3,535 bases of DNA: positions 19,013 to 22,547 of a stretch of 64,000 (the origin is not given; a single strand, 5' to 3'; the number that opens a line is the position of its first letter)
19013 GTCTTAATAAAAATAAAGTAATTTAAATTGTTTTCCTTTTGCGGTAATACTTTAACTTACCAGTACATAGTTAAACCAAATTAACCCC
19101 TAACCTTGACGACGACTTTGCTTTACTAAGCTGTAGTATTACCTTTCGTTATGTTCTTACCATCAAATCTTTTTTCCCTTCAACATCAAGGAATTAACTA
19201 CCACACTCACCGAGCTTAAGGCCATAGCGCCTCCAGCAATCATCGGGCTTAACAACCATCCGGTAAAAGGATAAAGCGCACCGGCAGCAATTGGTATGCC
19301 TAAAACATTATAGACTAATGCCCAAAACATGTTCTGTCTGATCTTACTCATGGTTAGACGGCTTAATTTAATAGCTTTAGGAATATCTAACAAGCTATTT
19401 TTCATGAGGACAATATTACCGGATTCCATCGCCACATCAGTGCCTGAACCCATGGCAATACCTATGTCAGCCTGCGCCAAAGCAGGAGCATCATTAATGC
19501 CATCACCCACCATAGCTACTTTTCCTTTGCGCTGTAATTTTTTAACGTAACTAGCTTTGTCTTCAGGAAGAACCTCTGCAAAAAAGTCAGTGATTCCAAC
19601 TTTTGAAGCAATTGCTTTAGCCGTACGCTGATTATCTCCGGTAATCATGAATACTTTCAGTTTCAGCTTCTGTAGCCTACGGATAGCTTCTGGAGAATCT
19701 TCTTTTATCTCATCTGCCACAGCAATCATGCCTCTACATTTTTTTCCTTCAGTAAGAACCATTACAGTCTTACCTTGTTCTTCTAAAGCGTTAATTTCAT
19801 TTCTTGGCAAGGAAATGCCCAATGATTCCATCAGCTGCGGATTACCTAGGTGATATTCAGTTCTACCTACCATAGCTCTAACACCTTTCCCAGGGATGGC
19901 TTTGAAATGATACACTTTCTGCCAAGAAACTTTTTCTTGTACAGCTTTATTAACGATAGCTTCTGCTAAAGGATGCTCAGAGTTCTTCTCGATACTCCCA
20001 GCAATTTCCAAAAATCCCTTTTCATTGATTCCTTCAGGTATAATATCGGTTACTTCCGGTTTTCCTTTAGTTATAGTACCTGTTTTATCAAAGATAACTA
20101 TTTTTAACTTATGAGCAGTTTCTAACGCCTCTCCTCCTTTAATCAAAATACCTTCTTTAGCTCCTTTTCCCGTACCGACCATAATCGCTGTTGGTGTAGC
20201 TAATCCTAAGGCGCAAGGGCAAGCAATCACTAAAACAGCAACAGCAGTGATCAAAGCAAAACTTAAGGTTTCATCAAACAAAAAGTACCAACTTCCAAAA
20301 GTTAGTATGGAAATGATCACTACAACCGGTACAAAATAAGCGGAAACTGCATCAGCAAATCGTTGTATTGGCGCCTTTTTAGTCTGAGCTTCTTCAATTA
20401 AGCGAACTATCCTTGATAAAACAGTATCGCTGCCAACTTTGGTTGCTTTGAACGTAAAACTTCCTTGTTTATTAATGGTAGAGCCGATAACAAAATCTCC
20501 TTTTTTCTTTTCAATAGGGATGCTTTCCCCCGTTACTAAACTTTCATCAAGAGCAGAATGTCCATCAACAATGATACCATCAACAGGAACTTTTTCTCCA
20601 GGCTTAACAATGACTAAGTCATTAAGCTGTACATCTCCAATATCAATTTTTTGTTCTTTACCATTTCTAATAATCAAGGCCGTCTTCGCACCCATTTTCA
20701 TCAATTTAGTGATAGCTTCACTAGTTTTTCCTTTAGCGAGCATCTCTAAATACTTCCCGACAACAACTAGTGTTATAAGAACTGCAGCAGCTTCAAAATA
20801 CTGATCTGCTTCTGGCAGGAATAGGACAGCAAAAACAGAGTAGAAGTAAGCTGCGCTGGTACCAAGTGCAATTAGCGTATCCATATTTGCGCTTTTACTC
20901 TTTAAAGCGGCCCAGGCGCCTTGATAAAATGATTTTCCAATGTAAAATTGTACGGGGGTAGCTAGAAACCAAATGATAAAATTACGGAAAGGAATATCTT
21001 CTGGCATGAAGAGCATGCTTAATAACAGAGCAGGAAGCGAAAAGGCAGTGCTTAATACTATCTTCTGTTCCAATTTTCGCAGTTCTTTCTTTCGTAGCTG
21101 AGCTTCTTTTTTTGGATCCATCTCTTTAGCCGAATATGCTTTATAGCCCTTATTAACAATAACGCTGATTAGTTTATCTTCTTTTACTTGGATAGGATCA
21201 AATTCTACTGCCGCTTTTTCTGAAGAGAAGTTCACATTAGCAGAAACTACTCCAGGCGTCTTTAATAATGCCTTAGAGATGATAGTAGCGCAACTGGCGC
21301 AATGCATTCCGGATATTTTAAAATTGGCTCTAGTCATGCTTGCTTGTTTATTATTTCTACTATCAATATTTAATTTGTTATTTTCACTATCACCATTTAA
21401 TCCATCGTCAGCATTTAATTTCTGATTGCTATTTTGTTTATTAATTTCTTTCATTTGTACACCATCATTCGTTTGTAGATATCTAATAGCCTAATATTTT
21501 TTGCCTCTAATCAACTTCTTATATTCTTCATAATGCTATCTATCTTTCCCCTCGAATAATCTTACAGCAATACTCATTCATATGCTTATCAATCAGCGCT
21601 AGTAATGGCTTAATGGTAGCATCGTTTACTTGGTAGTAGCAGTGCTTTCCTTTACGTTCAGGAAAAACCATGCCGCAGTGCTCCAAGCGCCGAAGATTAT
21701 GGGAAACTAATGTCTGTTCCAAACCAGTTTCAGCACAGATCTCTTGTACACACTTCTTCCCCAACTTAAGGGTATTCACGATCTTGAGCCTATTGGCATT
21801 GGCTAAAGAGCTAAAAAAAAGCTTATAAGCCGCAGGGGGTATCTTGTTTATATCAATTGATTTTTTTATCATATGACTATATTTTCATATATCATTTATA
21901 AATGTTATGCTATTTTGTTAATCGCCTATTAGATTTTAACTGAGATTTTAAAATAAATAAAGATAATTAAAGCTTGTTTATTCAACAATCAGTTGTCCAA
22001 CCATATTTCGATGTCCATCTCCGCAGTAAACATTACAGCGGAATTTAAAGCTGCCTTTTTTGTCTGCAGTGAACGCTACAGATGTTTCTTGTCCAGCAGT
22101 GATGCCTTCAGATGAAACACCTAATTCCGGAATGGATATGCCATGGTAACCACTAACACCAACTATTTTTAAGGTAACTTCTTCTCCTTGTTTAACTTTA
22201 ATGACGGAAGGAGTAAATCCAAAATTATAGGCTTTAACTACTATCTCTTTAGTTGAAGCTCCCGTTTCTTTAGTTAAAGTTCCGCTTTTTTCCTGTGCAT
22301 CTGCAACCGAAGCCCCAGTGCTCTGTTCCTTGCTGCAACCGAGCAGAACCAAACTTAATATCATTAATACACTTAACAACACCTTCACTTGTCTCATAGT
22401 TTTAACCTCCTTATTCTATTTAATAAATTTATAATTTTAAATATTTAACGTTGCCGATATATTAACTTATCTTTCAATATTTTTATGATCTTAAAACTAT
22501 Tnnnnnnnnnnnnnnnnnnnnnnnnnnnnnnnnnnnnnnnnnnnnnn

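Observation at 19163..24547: Six-gene copper island centred on an HMA-membrane-cupredoxin fusion protein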

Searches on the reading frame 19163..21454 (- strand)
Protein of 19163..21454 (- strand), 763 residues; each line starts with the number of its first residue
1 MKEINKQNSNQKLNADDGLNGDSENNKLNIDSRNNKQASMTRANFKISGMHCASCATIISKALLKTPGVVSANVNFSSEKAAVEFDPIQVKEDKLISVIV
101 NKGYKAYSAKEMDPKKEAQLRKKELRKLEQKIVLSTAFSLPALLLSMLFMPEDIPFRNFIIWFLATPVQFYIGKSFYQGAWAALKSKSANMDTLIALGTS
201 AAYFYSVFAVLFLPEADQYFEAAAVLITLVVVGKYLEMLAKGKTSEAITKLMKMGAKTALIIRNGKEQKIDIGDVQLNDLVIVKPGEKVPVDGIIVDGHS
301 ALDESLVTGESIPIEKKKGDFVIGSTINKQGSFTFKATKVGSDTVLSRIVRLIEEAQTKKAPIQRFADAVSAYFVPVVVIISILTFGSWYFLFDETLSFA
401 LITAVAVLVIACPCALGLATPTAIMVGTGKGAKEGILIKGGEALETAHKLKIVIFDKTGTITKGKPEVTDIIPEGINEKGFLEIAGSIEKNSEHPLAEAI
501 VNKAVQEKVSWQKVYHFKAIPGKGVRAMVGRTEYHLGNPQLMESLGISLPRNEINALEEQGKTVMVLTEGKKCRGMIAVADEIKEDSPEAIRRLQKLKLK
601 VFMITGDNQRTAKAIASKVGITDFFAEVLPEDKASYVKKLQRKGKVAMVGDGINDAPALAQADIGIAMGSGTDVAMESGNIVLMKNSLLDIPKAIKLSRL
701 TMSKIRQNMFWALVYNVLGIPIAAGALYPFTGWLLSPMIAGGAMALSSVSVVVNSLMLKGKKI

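Call 3: search_protein_families(library=pfam, proteins=[window:19163-21454:-], max_evalue=0.01)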
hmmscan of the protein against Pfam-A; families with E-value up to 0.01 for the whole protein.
window:19163-21454:- (763 aa): 5 families
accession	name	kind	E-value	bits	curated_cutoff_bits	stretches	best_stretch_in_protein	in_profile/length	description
PF00122.25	E1-E2_ATPase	-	2.2e-61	207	28.1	1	254-433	2-180/181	E1-E2 ATPase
PF00702.32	Hydrolase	-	1.7e-40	139.9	26.4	1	451-663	2-191/191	haloacid dehalogenase-like hydrolase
PF00403.32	HMA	-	3.2e-15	56.7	24.8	1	45-105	2-62/62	Heavy-metal-associated domain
PF08282.18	Hydrolase_3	-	9.6e-06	25.9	20.9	1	643-686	203-246/255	haloacid dehalogenase-like hydrolase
PF13419.12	HAD_2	-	0.0095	16.5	23.8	0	584-657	81-166/178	Haloacid dehalogenase-like hydrolase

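Call 4: search_protein_families(library=ncbifam, proteins=[window:19163-21454:-], max_evalue=0.01)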
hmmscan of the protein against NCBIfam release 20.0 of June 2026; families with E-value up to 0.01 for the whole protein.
window:19163-21454:- (763 aa): 36 families (the best 25 are shown)
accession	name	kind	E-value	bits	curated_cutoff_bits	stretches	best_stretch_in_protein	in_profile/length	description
TIGR01525.1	ATPase-IB_hvy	subfamily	1.2e-205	684.7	346.25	1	191-758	1-560/560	heavy metal translocating P-type ATPase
TIGR01511.1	ATPase-IB1_Cu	subfamily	4.4e-201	669.5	397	1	172-759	1-542/542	copper-translocating P-type ATPase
NF007952.0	PRK10671.1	equivalog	3.4e-193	644.1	1316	1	42-755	104-828/838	copper-exporting P-type ATPase CopA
NF008262.1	PRK11033.1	equivalog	1e-151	506.9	1005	1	9-749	9-722/731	zinc/cadmium/mercury/lead-transporting ATPase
TIGR01512.1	ATPase-IB2_Cd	subfamily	2.2e-130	435.6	313.5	2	217-540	16-305/494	cadmium family heavy metal-translocating P-type ATPase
NF033775.1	P_type_ZntA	exception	1.4e-128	430.2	1240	1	30-748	37-722/732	Zn(II)/Cd(II)/Pb(II) translocating P-type ATPase ZntA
TIGR01494.1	ATPase_P-type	subfamily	2.1e-100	336.4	62.3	1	226-726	2-463/478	HAD-IC family P-type ATPase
TIGR01647.1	ATPase-IIIA_H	equivalog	6.6e-62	209.7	615.5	3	220-520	55-359/755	plasma-membrane proton-efflux P-type ATPase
TIGR01497.1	kdpB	equivalog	3.3e-58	197.3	527.9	1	224-684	71-549/675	potassium-transporting ATPase subunit KdpB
NF010609.0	PRK14010.1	equivalog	1.6e-52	178.6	1323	1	225-684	71-544/673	K(+)-transporting ATPase subunit B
TIGR01517.1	ATPase-IIB_Ca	equivalog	7.8e-52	176.5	507.05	3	174-473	79-383/882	calcium-translocating P-type ATPase, PMCA-type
TIGR01116.1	ATPase-IIA1_Ca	equivalog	8.7e-38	129.9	703.4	2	574-708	458-608/799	calcium-translocating P-type ATPase, SERCA-type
TIGR01657.1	P-ATPase-V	hypoth_equivalog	3.2e-37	127.6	618.25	4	202-317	176-291/1055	ATP13A2 family polyamine export P-type ATPase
TIGR01106.1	ATPase-IIC_X-K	subfamily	4.5e-37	127.4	946.1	3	222-470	106-364/997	Na,H/K antiporter P-type ATPase subunit alpha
TIGR01522.1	ATPase-IIA2_Ca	equivalog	2.3e-36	124.9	798.3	2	573-709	491-654/854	calcium-transporting P-type ATPase, PMR1-type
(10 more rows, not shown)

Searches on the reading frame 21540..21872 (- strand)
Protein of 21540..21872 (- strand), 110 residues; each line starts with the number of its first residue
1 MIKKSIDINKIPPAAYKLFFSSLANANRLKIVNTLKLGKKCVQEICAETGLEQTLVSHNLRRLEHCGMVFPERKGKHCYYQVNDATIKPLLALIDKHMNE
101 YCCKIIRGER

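Call 3: search_protein_families(library=pfam, proteins=[window:21540-21872:-], max_evalue=0.01)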
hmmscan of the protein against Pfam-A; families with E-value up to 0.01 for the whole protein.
window:21540-21872:- (110 aa): 5 families
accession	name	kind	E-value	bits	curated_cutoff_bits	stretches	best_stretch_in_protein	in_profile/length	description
PF01022.26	HTH_5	-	2.5e-11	43.7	22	1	27-69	3-45/47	Bacterial regulatory protein, arsR family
PF01978.25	TrmB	-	9.1e-05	22.7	25.6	1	35-82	18-65/68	Sugar-specific transcriptional regulator TrmB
PF13463.12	HTH_27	-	0.0027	18.4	22.2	1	29-76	6-53/68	Winged helix DNA-binding domain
PF07848.18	PaaX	-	0.0037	17.9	24.8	1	44-84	28-68/70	PaaX-like protein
PF12802.13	MarR_2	-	0.0043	17.6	27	1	42-73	23-54/61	MarR family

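Call 4: search_protein_families(library=ncbifam, proteins=[window:21540-21872:-], max_evalue=0.01)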
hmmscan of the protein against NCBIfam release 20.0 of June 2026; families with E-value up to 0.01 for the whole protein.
window:21540-21872:- (110 aa): 11 families
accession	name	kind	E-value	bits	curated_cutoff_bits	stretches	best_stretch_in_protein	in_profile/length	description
NF033788.1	HTH_metalloreg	subfamily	1.9e-19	69.2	55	1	19-90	4-76/77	metalloregulator ArsR/SmtB family transcription factor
NF045707.1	Dbac_1936_reg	equivalog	4.4e-15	55.5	115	1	20-94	11-85/99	ArsR/SmtB-type metalloregulator TsoR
NF033789.1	repress_SdpR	subfamily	1.5e-10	40.9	100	1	20-93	2-75/79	autorepressor SdpR family transcription factor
NF041413.1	ArsR_Rv2640c_fam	equivalog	1.4e-09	38.4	155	1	20-97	36-116/118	Rv2640c family ArsR-like transcriptional regulator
NF007528.0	PRK10141.1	subfamily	3.9e-07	29.9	97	1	19-83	9-74/117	metalloregulator ArsR/SmtB family transcription factor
TIGR01884.1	cas_HTH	subfamily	9.9e-07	28.3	60.2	1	25-79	141-197/202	CRISPR-associated CARF protein Csa3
NF047906.1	CdPbTransRegCmtR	equivalog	1.3e-06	28.3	150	1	22-91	17-86/104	Cd(II)/Pb(II)-sensing metalloregulatory transcriptional regulator CmtR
NF040642.1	sulf_sens_BigR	equivalog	6.4e-06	26.2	155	1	21-91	15-85/95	sulfite-sensing transcriptional repressor BigR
NF053755.1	MsvR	equivalog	0.00084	19.1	220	1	23-69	10-56/236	transcriptional factor MsvR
TIGR02277.1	PaaX_trns_reg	equivalog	0.00098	18.7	264.55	1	43-88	24-69/279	phenylacetic acid degradation operon negative regulatory protein PaaX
NF052532.1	TransRegPagRBaca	equivalog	0.0044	17.1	170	1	23-94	24-95/99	transcriptional repressor PagR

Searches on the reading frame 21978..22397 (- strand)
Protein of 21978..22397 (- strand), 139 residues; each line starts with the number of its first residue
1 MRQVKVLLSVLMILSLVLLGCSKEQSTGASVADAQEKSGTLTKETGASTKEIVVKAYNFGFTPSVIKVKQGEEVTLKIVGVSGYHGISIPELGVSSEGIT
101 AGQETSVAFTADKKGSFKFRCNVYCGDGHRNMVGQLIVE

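Call 3: search_protein_families(library=pfam, proteins=[window:21978-22397:-], max_evalue=0.01)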
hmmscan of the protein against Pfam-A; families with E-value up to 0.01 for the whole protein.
window:21978-22397:- (139 aa): 3 families
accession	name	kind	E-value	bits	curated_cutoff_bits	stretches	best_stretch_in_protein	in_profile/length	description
PF13473.12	Cupredoxin_1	-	2.8e-10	40.6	27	1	46-138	17-104/104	Cupredoxin-like domain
PF00127.26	Copper-bind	-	0.0008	20.2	21.2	0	54-139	7-99/99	Copper binding proteins, plastocyanin/azurin family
PF00116.26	COX2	-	0.004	17.5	22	1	71-132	53-113/120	Cytochrome C oxidase subunit II, periplasmic domain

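Call 4: search_protein_families(library=ncbifam, proteins=[window:21978-22397:-], max_evalue=0.01)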
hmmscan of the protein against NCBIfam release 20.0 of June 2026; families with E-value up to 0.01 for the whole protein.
window:21978-22397:- (139 aa): 12 families
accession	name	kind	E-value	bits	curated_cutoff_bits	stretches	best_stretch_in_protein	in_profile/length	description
NF052460.1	L-NosZ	equivalog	2.7e-12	46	700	1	23-139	353-479/480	clade III lactonase-type nitrous-oxide reductase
TIGR02866.1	CoxB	equivalog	1.7e-11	44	147.7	1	55-138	108-191/202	cytochrome c oxidase subunit II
TIGR04246.1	nitrous_NosZ_Gp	equivalog_domain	1.2e-09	37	625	1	48-139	483-577/578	Sec-dependent nitrous-oxide reductase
TIGR04244.1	nitrous_NosZ_RR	equivalog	4.8e-09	35.3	625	1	49-139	536-627/627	TAT-dependent nitrous-oxide reductase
TIGR03096.1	nitroso_cyanin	equivalog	1.1e-08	35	142.85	1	7-127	6-124/135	nitrosocyanin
NF050117.1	aa3_CtaC_Actin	exception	3.6e-06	26.4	250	1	63-133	158-227/244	aa3-type cytochrome oxidase subunit II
TIGR03102.1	halo_cynanin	subfamily_domain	7.3e-06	26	93.8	1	31-138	5-114/115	halocyanin domain-containing protein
NF041428.1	TrsH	subfamily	2.3e-05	24.6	150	1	5-58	2-55/149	TrsH/TraH family protein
NF051440.1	CuResCopIPSEAE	equivalog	0.00013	21.8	280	0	19-78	10-69/180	copper-resistant cuproprotein CopI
NF041074.2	quin_ox_SoxA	equivalog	0.0013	18.6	110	1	58-138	71-153/154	proton pump complex quinol oxidase subunit SoxA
NF033553.1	MerP_Gpos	exception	0.0086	15.9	110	0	7-81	5-79/112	mercury resistance system substrate-binding protein MerP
TIGR02656.1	cyanin_plasto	equivalog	0.0095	16.3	87.85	0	95-139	58-99/99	plastocyanin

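Call 14: search_solved_structures(query=window:21978-22397:-, max_evalue=1, show_alignments=3)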
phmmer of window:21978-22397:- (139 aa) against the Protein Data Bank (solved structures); distinct sequences matched with E-value up to 1: 79 (the best 60 are shown).
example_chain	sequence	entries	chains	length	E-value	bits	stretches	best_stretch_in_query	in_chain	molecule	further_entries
2lln_A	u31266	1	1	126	3.5e-15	59.5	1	43-138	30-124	Cytochrome c oxidase subunit 2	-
2cua_A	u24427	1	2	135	4.2e-15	59.2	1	43-138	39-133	PROTEIN (CUA)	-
2fwl_B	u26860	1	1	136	4.3e-15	59.2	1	43-138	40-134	Cytochrome c oxidase subunit II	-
3eh3_B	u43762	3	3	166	7.2e-15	58.5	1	43-138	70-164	Cytochrome c oxidase subunit 2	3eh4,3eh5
3s33_B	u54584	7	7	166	7.2e-15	58.5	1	43-138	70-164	Cytochrome c oxidase subunit 2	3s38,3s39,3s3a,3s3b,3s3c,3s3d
2qpe_B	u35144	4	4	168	7.4e-15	58.4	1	43-138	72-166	Cytochrome c oxidase subunit 2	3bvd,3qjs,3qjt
1ehk_B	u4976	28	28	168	7.4e-15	58.4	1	43-138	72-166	BA3-TYPE CYTOCHROME-C OXIDASE | Cytochrome c oxidase polypeptide II | Cytochrome c oxidase subunit 2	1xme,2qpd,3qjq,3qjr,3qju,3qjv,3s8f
6pty_A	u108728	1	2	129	1.3e-10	44.7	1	43-138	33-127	Cytochrome c oxidase subunit 2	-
6ptt_A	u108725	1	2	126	8.4e-10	42.1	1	43-138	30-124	Cytochrome c oxidase subunit 2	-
1qni_A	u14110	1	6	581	8.9e-08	35.5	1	58-139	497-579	NITROUS-OXIDE REDUCTASE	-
7aq0_A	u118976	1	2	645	4.9e-07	33.1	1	61-139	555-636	Nitrous-oxide reductase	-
7apy_A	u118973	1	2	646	6e-07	32.9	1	64-139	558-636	Nitrous-oxide reductase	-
5u7n_A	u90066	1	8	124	6.1e-07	32.8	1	43-123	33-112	Cytochrome c oxidase subunit 2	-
3sbp_A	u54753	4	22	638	7.4e-07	32.6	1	64-139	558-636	Nitrous-oxide reductase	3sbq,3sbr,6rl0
7aqa_A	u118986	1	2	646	7.7e-07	32.5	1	64-139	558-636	Nitrous-oxide reductase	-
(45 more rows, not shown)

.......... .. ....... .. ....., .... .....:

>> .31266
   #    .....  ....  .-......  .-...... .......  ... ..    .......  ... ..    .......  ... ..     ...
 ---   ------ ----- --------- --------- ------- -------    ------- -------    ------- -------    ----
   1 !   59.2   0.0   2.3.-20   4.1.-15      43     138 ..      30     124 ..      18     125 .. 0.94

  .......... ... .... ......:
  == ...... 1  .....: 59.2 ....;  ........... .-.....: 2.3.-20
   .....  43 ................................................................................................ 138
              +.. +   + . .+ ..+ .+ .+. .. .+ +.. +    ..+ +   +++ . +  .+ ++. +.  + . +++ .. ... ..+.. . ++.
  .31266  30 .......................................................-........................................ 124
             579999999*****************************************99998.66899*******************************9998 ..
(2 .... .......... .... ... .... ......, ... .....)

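Call 31: find_homologous_proteins(query=window:21978-22397:-)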
Query window:21978-22397:- (139 aa): 18 proteins with E <= 0.001 among 52 candidates.
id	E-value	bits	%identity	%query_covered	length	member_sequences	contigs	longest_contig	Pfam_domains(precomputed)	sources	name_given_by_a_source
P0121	1.8e-57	211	81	100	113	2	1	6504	PF13473.13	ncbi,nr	ncbi:cupredoxin domain-containing protein [Candidatus Woesearchaeota archaeon]|nr:cupredoxin domain-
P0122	7.1e-40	154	55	99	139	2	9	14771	PF13473.13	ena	-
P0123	4.3e-39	151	53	98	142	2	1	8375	PF13473.13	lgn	-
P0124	5.8e-31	125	47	97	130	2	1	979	PF00127.27,PF13473.13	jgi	-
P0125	1.2e-30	124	48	97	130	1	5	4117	PF00127.27,PF13473.13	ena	-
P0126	2.8e-30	123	55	74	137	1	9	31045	PF00127.27,PF13473.13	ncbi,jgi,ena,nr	ncbi:MAG TPA: cupredoxin domain-containing protein [Candidatus Nanoarchaeia archaeon]|nr:cupredoxin 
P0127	3.7e-29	119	50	93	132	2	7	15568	PF00127.27,PF13473.13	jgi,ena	-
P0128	3.8e-28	116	49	96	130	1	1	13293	PF13473.13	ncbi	-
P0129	7.5e-28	115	51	86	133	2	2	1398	PF00127.27,PF13473.13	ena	-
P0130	1.0e-21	95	40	98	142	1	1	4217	PF13473.13,PF00116.27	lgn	-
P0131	2.6e-21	94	44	93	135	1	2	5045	PF13473.13,PF00116.27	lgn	-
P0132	4.5e-21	93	39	100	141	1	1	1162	PF13473.13,PF00116.27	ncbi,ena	-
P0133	4.1e-20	90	46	66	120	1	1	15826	PF13473.13,PF00116.27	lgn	-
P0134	1.6e-19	88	40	96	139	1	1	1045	PF13473.13,PF00116.27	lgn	-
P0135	3.3e-19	87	48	63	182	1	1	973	PF13473.13,PF00116.27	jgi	-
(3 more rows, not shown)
